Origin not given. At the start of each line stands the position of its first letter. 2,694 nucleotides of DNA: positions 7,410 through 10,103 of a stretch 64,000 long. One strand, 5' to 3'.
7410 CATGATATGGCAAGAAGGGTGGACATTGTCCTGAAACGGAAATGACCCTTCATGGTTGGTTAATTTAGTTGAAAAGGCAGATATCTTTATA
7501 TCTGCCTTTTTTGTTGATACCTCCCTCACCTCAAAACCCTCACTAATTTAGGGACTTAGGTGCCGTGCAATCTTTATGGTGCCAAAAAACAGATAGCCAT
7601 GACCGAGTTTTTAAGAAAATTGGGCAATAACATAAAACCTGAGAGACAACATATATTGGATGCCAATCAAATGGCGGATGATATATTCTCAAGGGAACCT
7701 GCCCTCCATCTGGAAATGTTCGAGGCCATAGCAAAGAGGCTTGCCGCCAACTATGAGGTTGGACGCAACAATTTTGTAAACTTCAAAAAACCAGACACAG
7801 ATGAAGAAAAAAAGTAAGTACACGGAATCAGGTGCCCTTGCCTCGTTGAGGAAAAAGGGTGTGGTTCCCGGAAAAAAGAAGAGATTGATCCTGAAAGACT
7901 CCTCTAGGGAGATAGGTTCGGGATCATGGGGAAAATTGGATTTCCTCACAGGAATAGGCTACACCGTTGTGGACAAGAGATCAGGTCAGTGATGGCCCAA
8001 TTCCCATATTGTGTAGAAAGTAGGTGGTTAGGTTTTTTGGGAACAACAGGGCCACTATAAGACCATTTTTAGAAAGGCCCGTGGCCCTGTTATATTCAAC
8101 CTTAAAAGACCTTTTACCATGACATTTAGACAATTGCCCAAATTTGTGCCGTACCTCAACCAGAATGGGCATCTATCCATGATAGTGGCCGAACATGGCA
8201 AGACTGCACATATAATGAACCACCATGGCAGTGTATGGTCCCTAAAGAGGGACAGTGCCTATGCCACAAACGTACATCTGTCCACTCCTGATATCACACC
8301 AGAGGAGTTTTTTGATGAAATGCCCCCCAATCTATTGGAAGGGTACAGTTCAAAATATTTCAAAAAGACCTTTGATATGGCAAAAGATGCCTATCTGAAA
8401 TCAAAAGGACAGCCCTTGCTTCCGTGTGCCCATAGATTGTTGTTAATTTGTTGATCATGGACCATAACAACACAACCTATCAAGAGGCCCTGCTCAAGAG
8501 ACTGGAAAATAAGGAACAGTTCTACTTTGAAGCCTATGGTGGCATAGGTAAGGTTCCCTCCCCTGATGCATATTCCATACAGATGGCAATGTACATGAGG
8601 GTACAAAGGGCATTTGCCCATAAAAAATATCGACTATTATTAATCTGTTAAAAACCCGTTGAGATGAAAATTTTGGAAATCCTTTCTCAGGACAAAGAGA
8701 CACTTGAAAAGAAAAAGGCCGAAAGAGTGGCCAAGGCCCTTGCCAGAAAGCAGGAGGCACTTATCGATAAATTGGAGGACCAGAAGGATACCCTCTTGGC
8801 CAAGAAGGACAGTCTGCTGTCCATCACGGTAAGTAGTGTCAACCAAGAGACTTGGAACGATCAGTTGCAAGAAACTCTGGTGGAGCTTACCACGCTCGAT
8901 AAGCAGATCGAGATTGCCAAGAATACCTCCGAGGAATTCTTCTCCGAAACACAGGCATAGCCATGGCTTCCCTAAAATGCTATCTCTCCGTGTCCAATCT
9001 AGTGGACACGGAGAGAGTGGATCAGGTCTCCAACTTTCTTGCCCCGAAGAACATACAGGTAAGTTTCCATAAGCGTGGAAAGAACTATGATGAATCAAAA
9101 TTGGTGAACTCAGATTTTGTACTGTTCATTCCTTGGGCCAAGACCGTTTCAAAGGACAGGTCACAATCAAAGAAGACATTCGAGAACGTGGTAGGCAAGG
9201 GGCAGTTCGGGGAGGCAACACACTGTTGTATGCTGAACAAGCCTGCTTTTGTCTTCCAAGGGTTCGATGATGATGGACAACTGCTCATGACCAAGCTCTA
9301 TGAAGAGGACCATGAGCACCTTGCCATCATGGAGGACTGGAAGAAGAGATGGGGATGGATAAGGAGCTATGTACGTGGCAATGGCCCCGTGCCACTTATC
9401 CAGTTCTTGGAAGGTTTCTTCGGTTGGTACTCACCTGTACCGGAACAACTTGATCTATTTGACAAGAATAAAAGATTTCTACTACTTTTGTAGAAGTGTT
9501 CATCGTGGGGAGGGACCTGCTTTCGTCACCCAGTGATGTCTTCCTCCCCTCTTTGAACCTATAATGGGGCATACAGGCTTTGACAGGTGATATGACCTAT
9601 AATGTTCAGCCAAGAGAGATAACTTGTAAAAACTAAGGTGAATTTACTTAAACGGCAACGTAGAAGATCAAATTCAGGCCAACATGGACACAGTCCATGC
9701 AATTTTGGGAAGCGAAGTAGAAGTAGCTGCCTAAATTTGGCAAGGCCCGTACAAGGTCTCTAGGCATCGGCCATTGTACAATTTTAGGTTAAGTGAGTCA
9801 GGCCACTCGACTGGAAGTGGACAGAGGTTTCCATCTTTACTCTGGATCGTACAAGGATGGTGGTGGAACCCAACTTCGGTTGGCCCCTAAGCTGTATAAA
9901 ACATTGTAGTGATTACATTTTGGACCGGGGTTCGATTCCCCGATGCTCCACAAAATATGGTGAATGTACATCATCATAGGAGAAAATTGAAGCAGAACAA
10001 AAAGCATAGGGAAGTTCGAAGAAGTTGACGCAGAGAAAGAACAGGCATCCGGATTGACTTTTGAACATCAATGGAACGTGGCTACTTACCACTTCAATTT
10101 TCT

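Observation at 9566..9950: Complete tmRNA (ssrA-like) gene embedded among phage genes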

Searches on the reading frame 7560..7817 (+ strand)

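Call 36: search_protein_families(library=pfam, proteins=[window:7560-7817:+], max_evalue=0.01)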
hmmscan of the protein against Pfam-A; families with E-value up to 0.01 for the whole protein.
window:7560-7817:+ (85 aa): 0 families

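Call 65: search_protein_families(library=phrogs, proteins=[window:7560-7817:+])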
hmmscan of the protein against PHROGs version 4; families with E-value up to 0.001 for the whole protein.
window:7560-7817:+ (85 aa): 1 family
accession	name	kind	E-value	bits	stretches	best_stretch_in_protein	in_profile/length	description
phrog_25301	-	unknown function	8.1e-06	26.9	1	30-61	10-41/54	-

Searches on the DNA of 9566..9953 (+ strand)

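Call 6: search_dna_similar(query=window:9566-9953:+, collection=phages, mode=distant, max_rows=30)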
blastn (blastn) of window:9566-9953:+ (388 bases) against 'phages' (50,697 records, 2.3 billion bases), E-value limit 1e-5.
Records with a match: 9; places in all: 9; records where one place covers at least 80% of the query: 0.
Best place of each record, by identity: 80-90% 2; 60-80% 7.
By first word of the organism name: Cellulophaga 9.
By host as written in the record: Cellulophaga sp. HaHa_2_95 4; Cellulophaga baltica NN016038 2; Cellulophaga baltica #14 2; Cellulophaga baltica NN015840 1.
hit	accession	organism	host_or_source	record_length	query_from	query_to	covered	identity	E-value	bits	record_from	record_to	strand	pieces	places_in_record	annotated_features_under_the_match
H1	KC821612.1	Cellulophaga phage phi40:1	Cellulophaga baltica NN015840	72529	8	94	22%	78.4%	1e-8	67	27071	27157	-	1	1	hypothetical protein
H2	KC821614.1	Cellulophaga phage phi38:1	Cellulophaga baltica NN016038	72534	8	94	22%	78.4%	1e-8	67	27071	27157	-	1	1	hypothetical protein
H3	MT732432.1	Cellulophaga phage Calle_1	Cellulophaga sp. HaHa_2_95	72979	8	94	22%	78.4%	1e-8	67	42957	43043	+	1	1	tmRNA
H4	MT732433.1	Cellulophaga phage Calle_2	Cellulophaga sp. HaHa_2_95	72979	8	94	22%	78.4%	1e-8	67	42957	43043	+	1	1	tmRNA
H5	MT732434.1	Cellulophaga phage Calle_3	Cellulophaga sp. HaHa_2_95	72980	8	94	22%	78.4%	1e-8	67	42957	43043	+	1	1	tmRNA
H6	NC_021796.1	Cellulophaga phage phi38:1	Cellulophaga baltica NN016038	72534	8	94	22%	78.4%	1e-8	67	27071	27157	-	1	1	hypothetical protein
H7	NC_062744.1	Cellulophaga phage Calle_1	Cellulophaga sp. HaHa_2_95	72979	8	94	22%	78.4%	1e-8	67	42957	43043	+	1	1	tmRNA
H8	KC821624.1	Cellulophaga phage phi14:2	Cellulophaga baltica #14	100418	34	95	16%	87.1%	1e-8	67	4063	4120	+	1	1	hypothetical protein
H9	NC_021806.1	Cellulophaga phage phi14:2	Cellulophaga baltica #14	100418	34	95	16%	87.1%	1e-8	67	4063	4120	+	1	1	This is the location of an original feature which has been removed as ...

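Call 10: get_annotated_region(hit=H3, flank=4000)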
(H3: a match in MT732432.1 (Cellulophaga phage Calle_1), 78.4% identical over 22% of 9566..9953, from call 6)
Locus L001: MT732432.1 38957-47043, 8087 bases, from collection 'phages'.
description: Cellulophaga phage Calle_1, complete genome.
organism: Cellulophaga phage Calle_1 (NCBI taxid 2745643)
taxonomy: Viruses; Duplodnaviria; Heunggongvirae; Uroviricota; Caudoviricetes; Pervagoviridae; Callevirus; Callevirus Calle
host: Cellulophaga sp. HaHa_2_95; source: surface seawater; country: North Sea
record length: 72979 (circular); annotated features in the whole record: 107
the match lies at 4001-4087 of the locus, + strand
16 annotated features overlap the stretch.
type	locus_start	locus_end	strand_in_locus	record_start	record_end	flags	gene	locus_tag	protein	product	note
tRNA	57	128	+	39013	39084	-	-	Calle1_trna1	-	tRNA-Glu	Glu_(TTC)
CDS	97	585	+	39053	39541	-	-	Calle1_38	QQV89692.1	hypothetical protein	-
CDS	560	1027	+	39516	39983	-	-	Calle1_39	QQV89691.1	hypothetical protein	-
CDS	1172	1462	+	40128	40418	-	-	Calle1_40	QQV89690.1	hypothetical protein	-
CDS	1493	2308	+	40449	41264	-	-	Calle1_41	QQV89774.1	hypothetical protein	-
CDS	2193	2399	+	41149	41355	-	-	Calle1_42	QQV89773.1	hypothetical protein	-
tRNA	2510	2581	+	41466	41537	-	-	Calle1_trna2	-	tRNA-Glu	Glu_(TTC)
CDS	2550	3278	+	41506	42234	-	-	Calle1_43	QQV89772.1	hypothetical protein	-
CDS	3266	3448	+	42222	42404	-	-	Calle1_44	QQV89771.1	hypothetical protein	-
CDS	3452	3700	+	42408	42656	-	-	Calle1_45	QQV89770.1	hypothetical protein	-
CDS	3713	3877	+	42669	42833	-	-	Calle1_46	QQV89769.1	hypothetical protein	-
tmRNA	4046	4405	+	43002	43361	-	-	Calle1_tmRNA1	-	-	-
CDS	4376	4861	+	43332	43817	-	-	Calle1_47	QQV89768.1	phosphoribosyltransferase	-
CDS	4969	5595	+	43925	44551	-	-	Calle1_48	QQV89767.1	hypothetical protein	-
CDS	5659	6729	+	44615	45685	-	-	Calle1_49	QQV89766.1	peptidase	-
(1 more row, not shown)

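Call 11: get_annotated_region(hit=H8, flank=4000)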
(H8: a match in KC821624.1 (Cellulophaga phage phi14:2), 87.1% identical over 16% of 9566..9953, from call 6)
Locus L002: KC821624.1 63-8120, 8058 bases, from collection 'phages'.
description: Cellulophaga phage phi14:2, complete genome.
organism: Cellulophaga phage phi14:2 (NCBI taxid 1327990)
taxonomy: Viruses; Duplodnaviria; Heunggongvirae; Uroviricota; Caudoviricetes; Crassvirales; Steigviridae; Asinivirinae; Akihdevirus; Akihdevirus balticus
host: Cellulophaga baltica #14; source: seawater; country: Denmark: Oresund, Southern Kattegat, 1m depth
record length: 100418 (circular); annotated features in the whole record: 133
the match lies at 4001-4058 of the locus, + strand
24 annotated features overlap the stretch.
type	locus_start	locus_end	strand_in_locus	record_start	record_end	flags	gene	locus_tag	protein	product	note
CDS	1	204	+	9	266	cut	-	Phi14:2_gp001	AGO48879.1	hypothetical protein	-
CDS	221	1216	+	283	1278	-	-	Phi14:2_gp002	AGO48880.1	outer-membrane protein OmpA domain containing protein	annotation based on sequence similarity to NCBI ZP_10480267, CDD cd07185, and Pfam PF00691.15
CDS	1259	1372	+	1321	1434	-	-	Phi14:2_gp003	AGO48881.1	hypothetical protein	-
CDS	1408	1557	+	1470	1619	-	-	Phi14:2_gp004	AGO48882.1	hypothetical protein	-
CDS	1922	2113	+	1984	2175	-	-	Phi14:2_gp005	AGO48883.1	hypothetical protein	-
CDS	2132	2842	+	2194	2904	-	-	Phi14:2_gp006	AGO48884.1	hypothetical protein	-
CDS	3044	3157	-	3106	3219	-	-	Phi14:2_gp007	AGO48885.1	hypothetical protein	-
CDS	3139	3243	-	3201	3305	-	-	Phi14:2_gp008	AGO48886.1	hypothetical protein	-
CDS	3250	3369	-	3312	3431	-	-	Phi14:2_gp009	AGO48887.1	hypothetical protein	-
CDS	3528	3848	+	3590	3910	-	-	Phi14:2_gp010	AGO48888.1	hypothetical protein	-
CDS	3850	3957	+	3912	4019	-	-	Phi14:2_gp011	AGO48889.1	hypothetical protein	-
CDS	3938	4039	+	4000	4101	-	-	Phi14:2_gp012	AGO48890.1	hypothetical protein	-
CDS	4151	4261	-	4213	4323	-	-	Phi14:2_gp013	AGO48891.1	hypothetical protein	-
CDS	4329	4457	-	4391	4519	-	-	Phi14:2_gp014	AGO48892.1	hypothetical protein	-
CDS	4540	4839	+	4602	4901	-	-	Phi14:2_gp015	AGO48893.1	hypothetical protein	-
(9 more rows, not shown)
